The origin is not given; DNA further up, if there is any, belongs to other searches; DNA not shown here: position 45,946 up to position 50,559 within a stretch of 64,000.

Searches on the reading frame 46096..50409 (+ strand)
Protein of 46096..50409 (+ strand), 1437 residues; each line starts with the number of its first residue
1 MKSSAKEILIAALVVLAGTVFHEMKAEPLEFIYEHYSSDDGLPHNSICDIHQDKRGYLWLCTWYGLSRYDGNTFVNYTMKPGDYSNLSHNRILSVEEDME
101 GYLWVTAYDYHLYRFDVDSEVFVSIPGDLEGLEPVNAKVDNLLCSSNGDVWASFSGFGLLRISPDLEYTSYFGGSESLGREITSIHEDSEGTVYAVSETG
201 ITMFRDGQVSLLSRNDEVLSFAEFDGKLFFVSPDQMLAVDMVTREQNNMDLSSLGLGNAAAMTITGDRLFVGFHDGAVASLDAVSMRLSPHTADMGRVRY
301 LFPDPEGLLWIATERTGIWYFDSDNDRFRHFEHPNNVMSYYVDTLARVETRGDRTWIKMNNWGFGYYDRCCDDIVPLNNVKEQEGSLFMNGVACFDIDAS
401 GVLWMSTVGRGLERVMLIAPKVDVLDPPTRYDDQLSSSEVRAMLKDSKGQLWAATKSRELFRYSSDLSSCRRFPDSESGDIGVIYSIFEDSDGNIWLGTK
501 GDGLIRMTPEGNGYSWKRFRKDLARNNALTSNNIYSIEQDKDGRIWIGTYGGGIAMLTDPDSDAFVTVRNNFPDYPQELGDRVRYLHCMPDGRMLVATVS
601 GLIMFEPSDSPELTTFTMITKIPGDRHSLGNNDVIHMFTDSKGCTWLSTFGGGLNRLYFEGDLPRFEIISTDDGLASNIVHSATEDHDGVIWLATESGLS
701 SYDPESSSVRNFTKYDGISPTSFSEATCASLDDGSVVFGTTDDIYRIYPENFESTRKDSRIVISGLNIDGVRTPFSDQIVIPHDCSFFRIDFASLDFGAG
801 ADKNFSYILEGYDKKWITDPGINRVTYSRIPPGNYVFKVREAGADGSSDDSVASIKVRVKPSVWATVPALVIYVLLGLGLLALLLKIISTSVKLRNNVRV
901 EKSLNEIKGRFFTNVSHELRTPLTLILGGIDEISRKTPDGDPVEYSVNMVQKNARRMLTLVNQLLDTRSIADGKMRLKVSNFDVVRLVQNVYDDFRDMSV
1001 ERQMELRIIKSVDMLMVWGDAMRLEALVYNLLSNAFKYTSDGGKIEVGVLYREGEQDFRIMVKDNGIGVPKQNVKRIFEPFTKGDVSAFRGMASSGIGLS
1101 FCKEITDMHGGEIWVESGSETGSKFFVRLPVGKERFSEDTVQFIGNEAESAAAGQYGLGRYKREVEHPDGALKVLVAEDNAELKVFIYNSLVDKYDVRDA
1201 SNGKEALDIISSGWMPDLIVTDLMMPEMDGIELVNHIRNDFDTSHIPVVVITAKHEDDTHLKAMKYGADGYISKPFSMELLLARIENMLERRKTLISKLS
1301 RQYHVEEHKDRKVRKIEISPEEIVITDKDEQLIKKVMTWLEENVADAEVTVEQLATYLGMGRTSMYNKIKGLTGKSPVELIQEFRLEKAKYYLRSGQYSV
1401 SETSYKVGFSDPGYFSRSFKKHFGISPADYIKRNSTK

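Call 6: search_protein_families(library=pfam, proteins=[window:46096-50409:+])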
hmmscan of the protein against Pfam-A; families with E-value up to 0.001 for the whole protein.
window:46096-50409:+ (1437 aa): 9 families
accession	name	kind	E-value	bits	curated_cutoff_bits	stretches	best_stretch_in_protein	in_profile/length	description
PF07494.17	Reg_prop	-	1e-44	145.2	20.4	2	529-551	2-24/24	Two component regulator propeller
PF02518.31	HATPase_c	-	2.8e-27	95.8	26.4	1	1019-1131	1-109/111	Histidine kinase-, DNA gyrase B-, and HSP90-like ATPase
PF00072.30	Response_reg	-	8.6e-25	87.5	30.2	1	1174-1286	1-111/111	Response regulator receiver domain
PF12833.13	HTH_18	-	1.6e-21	76.8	33.6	1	1354-1433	1-80/80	Helix-turn-helix domain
PF00512.31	HisKA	-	9e-13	48.5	26.9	1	908-970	2-63/66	His Kinase A (phospho-acceptor) domain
PF07495.19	Y_Y_Y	-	2.4e-12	47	26.6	1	799-860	4-65/65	Y_Y_Y domain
PF00165.29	HTH_AraC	-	3e-09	37.2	26.6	1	1395-1432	6-42/42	Bacterial regulatory helix-turn-helix proteins, AraC family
PF08450.18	SGL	-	3e-07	30.7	26.3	0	306-512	3-215/246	SMP-30/Gluconolactonase/LRE-like region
PF13589.12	HATPase_c_3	-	0.00091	19.7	25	0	1024-1099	3-77/137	Histidine kinase-, DNA gyrase B-, and HSP90-like ATPase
